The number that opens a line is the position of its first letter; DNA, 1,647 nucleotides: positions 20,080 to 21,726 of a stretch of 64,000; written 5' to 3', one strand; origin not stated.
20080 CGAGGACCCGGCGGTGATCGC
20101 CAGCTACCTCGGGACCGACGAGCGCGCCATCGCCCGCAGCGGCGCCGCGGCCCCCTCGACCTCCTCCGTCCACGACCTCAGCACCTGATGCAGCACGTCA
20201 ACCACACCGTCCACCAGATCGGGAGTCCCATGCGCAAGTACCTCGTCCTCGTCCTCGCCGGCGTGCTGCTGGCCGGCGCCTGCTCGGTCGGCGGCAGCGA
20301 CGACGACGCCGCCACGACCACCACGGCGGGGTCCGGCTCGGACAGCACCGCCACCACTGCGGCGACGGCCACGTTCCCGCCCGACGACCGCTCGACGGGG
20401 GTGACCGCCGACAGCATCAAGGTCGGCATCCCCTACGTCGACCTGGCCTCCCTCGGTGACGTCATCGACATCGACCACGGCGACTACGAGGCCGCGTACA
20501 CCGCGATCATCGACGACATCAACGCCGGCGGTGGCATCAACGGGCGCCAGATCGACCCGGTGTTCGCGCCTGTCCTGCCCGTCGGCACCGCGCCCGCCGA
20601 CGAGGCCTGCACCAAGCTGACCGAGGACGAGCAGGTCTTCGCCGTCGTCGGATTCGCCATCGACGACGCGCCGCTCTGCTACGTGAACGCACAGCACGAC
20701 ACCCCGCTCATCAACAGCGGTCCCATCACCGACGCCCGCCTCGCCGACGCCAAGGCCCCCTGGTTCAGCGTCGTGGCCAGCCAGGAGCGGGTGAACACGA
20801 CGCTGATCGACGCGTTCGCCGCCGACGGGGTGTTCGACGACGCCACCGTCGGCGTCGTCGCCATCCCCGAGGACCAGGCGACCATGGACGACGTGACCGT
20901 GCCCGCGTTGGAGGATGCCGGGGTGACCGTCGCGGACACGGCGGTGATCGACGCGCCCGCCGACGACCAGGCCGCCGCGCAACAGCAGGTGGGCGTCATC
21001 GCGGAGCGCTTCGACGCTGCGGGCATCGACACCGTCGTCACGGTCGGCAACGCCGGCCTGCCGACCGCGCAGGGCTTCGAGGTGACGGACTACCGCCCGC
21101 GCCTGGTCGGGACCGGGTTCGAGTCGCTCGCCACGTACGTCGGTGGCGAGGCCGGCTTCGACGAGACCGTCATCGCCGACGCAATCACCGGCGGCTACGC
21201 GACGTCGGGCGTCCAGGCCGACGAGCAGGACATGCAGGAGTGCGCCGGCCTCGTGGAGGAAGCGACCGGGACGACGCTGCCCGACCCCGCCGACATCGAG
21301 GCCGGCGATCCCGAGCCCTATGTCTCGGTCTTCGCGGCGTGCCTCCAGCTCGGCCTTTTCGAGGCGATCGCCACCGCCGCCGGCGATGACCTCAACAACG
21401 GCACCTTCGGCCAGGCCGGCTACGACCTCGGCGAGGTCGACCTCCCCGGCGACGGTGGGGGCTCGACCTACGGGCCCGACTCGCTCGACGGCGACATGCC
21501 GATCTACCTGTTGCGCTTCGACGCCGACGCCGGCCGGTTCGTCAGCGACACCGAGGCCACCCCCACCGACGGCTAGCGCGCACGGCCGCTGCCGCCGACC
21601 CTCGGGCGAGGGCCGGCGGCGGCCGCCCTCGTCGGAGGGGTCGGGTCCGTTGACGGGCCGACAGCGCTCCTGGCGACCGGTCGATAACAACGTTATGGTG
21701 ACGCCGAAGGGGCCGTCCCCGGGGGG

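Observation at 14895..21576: Hybrid transporter: MFS domain fused to a LivF ATPase, plus a LivH::LivM::LivG single-chain partner and a binding protein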

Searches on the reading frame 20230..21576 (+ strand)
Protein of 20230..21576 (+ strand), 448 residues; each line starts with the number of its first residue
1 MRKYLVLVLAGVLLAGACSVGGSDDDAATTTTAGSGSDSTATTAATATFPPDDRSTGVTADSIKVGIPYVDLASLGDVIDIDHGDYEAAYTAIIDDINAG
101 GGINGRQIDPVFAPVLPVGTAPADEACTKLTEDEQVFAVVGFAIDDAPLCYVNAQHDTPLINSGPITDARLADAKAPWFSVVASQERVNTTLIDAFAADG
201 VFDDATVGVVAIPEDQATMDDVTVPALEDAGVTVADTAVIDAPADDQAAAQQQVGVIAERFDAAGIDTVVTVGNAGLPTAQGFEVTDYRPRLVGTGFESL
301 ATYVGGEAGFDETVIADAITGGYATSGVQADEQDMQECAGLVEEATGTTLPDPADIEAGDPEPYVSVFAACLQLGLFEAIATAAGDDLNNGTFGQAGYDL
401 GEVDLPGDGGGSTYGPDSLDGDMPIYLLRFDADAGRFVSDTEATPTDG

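Call 3: search_protein_families(library=pfam, proteins=[window:20230-21576:+], max_evalue=0.01)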
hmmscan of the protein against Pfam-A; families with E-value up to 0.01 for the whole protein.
window:20230-21576:+ (448 aa): 2 families
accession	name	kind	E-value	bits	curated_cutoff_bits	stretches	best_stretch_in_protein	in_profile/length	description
PF13458.12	Peripla_BP_6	-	1.8e-08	34.9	31.7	1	85-339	20-269/343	Periplasmic binding protein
PF21827.1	New_glue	-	0.0089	16.2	31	0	1-61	1-54/94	New glue protein family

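Call 4: search_protein_families(library=ncbifam, proteins=[window:20230-21576:+], max_evalue=0.01)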
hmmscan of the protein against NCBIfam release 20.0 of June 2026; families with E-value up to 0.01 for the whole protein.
window:20230-21576:+ (448 aa): 0 families

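Call 18: search_solved_structures(query=window:20230-21576:+, max_evalue=1)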
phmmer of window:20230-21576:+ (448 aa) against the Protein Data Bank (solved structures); distinct sequences matched with E-value up to 1: 3.
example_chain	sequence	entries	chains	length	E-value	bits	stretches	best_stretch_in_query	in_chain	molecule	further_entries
4gnr_A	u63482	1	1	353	0.00056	22.2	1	62-168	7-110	ABC transporter substrate-binding protein-branched chain amino acid transport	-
9qt5_O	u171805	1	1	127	0.085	15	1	222-271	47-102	Large ribosomal subunit protein uL18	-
6pze_H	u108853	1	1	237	0.95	11.5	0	227-351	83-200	NA-45 FAB HEAVY CHAIN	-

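Call 57: find_homologous_proteins(query=window:20230-21576:+, max_evalue=0.00001)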
Query window:20230-21576:+ (448 aa): 332 proteins with E <= 0.00001 among 8000 candidates; the best 120 are listed.
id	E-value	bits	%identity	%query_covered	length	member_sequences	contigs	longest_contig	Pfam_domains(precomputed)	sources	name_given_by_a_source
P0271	1.1e-269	913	95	100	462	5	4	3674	PF13458.13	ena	-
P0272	1.6e-253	859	90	100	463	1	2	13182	PF13458.13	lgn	-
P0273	3.5e-187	641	71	89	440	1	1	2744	PF13458.13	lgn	-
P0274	3.2e-183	628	67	99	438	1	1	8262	PF13458.13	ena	-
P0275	6.2e-182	623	66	99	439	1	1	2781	PF13458.13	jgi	jgi:hypothetical protein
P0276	5.2e-180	617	66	99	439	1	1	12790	PF13458.13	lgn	-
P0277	7.4e-180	617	67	99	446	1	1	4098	PF13458.13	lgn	-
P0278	1.5e-175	602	65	99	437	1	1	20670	PF13458.13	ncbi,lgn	-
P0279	3.2e-175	601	66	99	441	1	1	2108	PF13458.13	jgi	jgi:hypothetical protein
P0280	1.1e-173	596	65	99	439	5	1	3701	PF13458.13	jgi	-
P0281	5.0e-172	591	68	91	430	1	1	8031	PF13458.13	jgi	-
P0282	1.8e-171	589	65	98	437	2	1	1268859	PF13458.13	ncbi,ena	-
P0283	9.3e-171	587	63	99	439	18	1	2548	PF13458.13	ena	-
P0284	2.0e-169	582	63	99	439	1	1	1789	PF13458.13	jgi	jgi:ABC-type branched-subunit amino acid transport system substrate-binding protein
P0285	3.9e-168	578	63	99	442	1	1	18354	PF13458.13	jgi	-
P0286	1.0e-167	577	64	99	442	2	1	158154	PF13458.13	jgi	-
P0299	2.4e-109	384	50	99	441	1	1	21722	PF13458.13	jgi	jgi:hypothetical protein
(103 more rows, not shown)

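Call 60: find_encoding_contigs(protein=P0282, flank=10000, max_places=2)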
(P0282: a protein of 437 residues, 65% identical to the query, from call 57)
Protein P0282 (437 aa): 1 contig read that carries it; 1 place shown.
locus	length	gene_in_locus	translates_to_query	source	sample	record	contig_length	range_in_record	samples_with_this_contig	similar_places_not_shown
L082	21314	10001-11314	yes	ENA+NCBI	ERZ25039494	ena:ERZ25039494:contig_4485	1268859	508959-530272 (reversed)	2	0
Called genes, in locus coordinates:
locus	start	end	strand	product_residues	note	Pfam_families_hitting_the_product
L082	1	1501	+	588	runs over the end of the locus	PF02837:Glyco_hydro_2_N, PF00703:Glyco_hydro_2, PF02836:Glyco_hydro_2_C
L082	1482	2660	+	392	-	PF01232:Mannitol_dh, PF08125:Mannitol_dh_C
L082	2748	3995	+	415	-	PF09861:Lar_N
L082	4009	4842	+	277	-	PF02668:TauD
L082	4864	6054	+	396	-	PF04909:Amidohydro_2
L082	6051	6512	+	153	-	PF13577:SnoaL_4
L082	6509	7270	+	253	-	PF00106:adh_short, PF23441:SDR, PF08659:KR, PF13561:adh_short_C2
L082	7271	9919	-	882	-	PF25788:Ig_Rha78A_N, PF08531:Bac_rhamnosid_N, PF05592:Bac_rhamnosid, PF17389:Bac_rhamnosid6H, PF17390:Bac_rhamnosid_C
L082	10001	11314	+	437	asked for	PF13458:Peripla_BP_6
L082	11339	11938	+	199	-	PF00440:TetR_N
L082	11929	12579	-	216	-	PF00881:Nitroreductase, PF14512:TM1586_NiRdase (faint)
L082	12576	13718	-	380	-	PF00685:Sulfotransfer_1 (weak), PF13469:Sulfotransfer_3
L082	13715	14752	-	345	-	PF23212:DUF7064 (weak)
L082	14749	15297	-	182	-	PF00440:TetR_N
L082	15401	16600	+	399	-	PF00067:p450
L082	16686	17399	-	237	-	PF00106:adh_short, PF08659:KR, PF13561:adh_short_C2, PF23441:SDR (weak)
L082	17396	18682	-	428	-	PF00067:p450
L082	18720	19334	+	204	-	PF00440:TetR_N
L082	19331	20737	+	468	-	PF00171:Aldedh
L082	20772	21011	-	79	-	-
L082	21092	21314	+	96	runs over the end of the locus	-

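Call 61: find_encoding_contigs(protein=P0286, flank=10000, max_places=2)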
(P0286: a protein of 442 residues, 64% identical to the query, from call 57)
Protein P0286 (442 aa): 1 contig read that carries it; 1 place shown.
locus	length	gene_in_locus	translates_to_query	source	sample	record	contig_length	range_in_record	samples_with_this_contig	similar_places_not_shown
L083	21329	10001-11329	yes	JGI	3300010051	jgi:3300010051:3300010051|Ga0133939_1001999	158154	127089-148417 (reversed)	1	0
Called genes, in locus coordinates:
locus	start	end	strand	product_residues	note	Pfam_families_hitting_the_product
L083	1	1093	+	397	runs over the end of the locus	PF04909:Amidohydro_2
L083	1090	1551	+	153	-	PF13577:SnoaL_4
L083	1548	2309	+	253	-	PF00106:adh_short, PF23441:SDR, PF08659:KR, PF13561:adh_short_C2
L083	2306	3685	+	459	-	PF13458:Peripla_BP_6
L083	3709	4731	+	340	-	PF01073:3Beta_HSD, PF01370:Epimerase, PF05368:NmrA, PF07993:NAD_binding_4, PF13460:NAD_binding_10, PF16363:GDP_Man_Dehyd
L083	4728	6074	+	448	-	PF03007:WS_DGAT_cat, PF06974:WS_DGAT_C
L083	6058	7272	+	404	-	PF00724:Oxidored_FMN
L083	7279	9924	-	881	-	PF25788:Ig_Rha78A_N, PF08531:Bac_rhamnosid_N, PF05592:Bac_rhamnosid, PF17389:Bac_rhamnosid6H, PF17390:Bac_rhamnosid_C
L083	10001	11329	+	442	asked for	PF13458:Peripla_BP_6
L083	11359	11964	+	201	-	PF00440:TetR_N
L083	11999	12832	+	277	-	PF02668:TauD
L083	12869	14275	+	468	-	PF00171:Aldedh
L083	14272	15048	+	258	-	PF00106:adh_short, PF08659:KR, PF13561:adh_short_C2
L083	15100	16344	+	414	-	PF01979:Amidohydro_1, PF07969:Amidohydro_3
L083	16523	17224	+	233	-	PF01261:AP_endonuc_2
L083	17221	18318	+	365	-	PF01408:GFO_IDH_MocA, PF03435:Sacchrp_dh_NADP (weak), PF03447:NAD_binding_3, PF02894:GFO_IDH_MocA_C, PF22725:GFO_IDH_MocA_C3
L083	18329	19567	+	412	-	PF01408:GFO_IDH_MocA, PF22725:GFO_IDH_MocA_C3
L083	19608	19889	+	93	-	PF02604:PhdYeFM_antitox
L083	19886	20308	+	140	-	PF01850:PIN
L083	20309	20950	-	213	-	PF00881:Nitroreductase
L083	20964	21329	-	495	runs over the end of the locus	PF04616:Glyco_hydro_43, PF17851:GH43_C2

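Call 65: predict_structure(alignment_id=A3)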
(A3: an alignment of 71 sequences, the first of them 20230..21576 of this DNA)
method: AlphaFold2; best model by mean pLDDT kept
length: 448 residues; sequences in the alignment: 71
mean_pLDDT: 90.0   pTM: 0.86
mean pLDDT of the five models: 90.0, 89.0, 88.5, 87.9, 87.7
residues with pLDDT >= 90: 360; 70-90: 38; 50-70: 11; < 50: 39
segments of 3 or more residues with pLDDT < 50: 1-29, 31-40
pLDDT, mean of each block of 10 residues (from residue 1): 41 41 43 47 61 87 98 90 97 99 98 93 95 98 91 95 90 94 92 97 98 96 97 98 96 98 99 98 98 97 94 98 95 97 98 92 97 98 97 96 96 94 96 95 83
secondary structure, 60 per line:
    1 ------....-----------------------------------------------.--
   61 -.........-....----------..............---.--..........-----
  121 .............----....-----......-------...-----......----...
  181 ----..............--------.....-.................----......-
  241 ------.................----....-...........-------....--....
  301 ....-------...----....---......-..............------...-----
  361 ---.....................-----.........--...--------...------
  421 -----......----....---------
elements in order: H7-10 E62-70 H72-75 H86-99 E106-115 H121-133 E138-141 H147-152 E160-162 H168-173 E178-180 H185-198 E207-211 H213-229 E234-239 H247-263 E268-271 H273-283 E291-294 H297-304 E319-322 H326-331 H333-346 H364-384 H390-398 E401-403 E412-414 E426-431 E436-439

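Call 67: fold_search(model_id=the predicted structure, library=pdb)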
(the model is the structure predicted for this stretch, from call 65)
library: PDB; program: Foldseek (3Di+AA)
matches with E <= 10: 1587; with E <= 0.001: 611
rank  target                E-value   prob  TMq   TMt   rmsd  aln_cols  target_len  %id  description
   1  4n0q_B                1.1e-14  1.00  0.54  0.67   5.5       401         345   13  Crystal Structure of an ABC transporter, substrate-binding protein from Brucella melitensis 16M in complex with L-Leuc (released 2013-11-06)
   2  4n0q_A                3.8e-14  1.00  0.54  0.67   5.7       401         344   14  Crystal Structure of an ABC transporter, substrate-binding protein from Brucella melitensis 16M in complex with L-Leuc (released 2013-11-06)
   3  7ylt_D                7.5e-14  1.00  0.57  0.68   5.4       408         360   16  Structure of a bacteria protein (released 2023-06-14)
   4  4q6b                  7.9e-14  1.00  0.60  0.78   4.0       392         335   14  Crystal Structure of ABC Transporter Substrate-Binding Protein fromDesulfitobacterium hafniense complex with Leu (released 2014-07-02)
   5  4q6w_B                2.7e-13  1.00  0.58  0.67   5.6       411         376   15  Crystal Structure of Periplasmic Binding Protein type 1 from Bordetella pertussis Tohama I complexed with 3-Hydroxy Be (released 2014-07-02)
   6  4mlc                  3.2e-13  1.00  0.59  0.76   4.7       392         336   16  ABC Transporter Substrate-Binding Protein fromDesulfitobacterium hafniense (released 2013-09-18)
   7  4eyg_A                3.2e-13  1.00  0.57  0.68   5.5       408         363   13  Crystal structure of solute binding protein of ABC transporter from Rhodopseudomonas palustris BisB5 in complex with v (released 2012-05-30)
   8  4evs                  4.7e-13  1.00  0.58  0.69   5.4       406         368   14  Crystal structure of ABC transporter from R. palustris - solute binding protein (RPA0985) in complex with 4-hydroxybenzo (released 2012-05-23)
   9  7ylt_A                4.7e-13  1.00  0.56  0.67   5.7       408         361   15  Structure of a bacteria protein (released 2023-06-14)
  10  3hut                  5.0e-13  1.00  0.58  0.73   4.8       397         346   14  Crystal structure of a putative branched-chain amino acid ABC transporter from Rhodospirillum rubrum (released 2009-06-30)
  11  7ylt_C                6.3e-13  1.00  0.55  0.66   5.6       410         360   16  Structure of a bacteria protein (released 2023-06-14)
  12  4ey3                  8.9e-13  1.00  0.58  0.69   5.4       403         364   13  Crystal structure of solute binding protein of ABC transporter in complex with p-hydroxybenzoic acid (released 2012-05-30)
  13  4eyg_B                9.9e-13  1.00  0.59  0.70   5.3       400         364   14  Crystal structure of solute binding protein of ABC transporter from Rhodopseudomonas palustris BisB5 in complex with v (released 2012-05-30)
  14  4q6w_A                9.9e-13  1.00  0.57  0.66   5.6       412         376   16  Crystal Structure of Periplasmic Binding Protein type 1 from Bordetella pertussis Tohama I complexed with 3-Hydroxy Be (released 2014-07-02)
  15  4mpt_A                1.6e-12  1.00  0.59  0.68   5.4       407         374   15  Crystal Structure of Periplasmic binding Protein Type 1 from Bordetella pertussis Tohama I (released 2013-12-11)
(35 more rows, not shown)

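Call 83: find_encoding_contigs(protein=P0278, flank=10000, max_places=2)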
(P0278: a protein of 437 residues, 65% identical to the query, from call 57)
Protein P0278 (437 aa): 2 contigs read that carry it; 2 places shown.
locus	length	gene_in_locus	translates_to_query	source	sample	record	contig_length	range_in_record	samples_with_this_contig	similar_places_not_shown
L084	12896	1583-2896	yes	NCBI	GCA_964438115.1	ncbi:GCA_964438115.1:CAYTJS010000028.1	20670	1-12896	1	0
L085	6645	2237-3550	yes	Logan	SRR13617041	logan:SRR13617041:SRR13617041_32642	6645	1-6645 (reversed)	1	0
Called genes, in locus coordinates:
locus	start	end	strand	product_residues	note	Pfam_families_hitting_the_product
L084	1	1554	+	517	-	?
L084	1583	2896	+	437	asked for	PF13458:Peripla_BP_6 (weak)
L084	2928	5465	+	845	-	PF00933:Glyco_hydro_3, PF01915:Glyco_hydro_3_C, PF07691:PA14 (faint), PF14310:Fn3-like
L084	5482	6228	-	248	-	PF08220:HTH_DeoR, PF00392:GntR (weak), PF00455:DeoRC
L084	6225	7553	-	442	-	PF00370:FGGY_N, PF02782:FGGY_C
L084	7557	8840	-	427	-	PF01261:AP_endonuc_2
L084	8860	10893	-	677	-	PF00596:Aldolase_II, PF00106:adh_short, PF08659:KR, PF13561:adh_short_C2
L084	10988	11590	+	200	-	PF00440:TetR_N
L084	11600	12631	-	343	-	-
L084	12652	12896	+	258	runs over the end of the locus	PF23441:SDR, PF00106:adh_short, PF08659:KR, PF13561:adh_short_C2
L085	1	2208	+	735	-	?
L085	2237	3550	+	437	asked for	PF13458:Peripla_BP_6 (weak)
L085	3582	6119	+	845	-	PF00933:Glyco_hydro_3, PF01915:Glyco_hydro_3_C, PF07691:PA14 (faint), PF14310:Fn3-like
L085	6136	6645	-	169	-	?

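Call 84: find_encoding_contigs(protein=P0285, flank=10000, max_places=2)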
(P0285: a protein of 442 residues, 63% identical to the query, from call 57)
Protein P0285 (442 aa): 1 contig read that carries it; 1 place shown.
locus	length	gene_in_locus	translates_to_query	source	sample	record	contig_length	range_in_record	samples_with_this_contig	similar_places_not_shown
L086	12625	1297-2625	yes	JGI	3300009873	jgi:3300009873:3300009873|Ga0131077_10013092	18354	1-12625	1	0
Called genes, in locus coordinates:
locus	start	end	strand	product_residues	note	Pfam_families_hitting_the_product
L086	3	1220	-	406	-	?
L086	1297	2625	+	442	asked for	PF13458:Peripla_BP_6 (weak)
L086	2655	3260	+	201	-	PF00440:TetR_N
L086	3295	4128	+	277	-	PF02668:TauD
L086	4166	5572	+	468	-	PF00171:Aldedh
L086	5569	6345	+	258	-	PF00106:adh_short, PF08659:KR, PF13561:adh_short_C2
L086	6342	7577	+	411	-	PF01979:Amidohydro_1, PF07969:Amidohydro_3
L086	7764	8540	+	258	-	PF01261:AP_endonuc_2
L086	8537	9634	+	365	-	PF01408:GFO_IDH_MocA, PF03435:Sacchrp_dh_NADP (weak), PF03447:NAD_binding_3 (weak), PF02894:GFO_IDH_MocA_C, PF22725:GFO_IDH_MocA_C3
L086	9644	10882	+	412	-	PF01408:GFO_IDH_MocA, PF22725:GFO_IDH_MocA_C3, PF02894:GFO_IDH_MocA_C (faint)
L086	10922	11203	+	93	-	PF02604:PhdYeFM_antitox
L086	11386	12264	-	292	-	PF00881:Nitroreductase, PF14512:TM1586_NiRdase (faint)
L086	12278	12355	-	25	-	-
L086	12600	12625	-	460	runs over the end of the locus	PF00370:FGGY_N, PF02782:FGGY_C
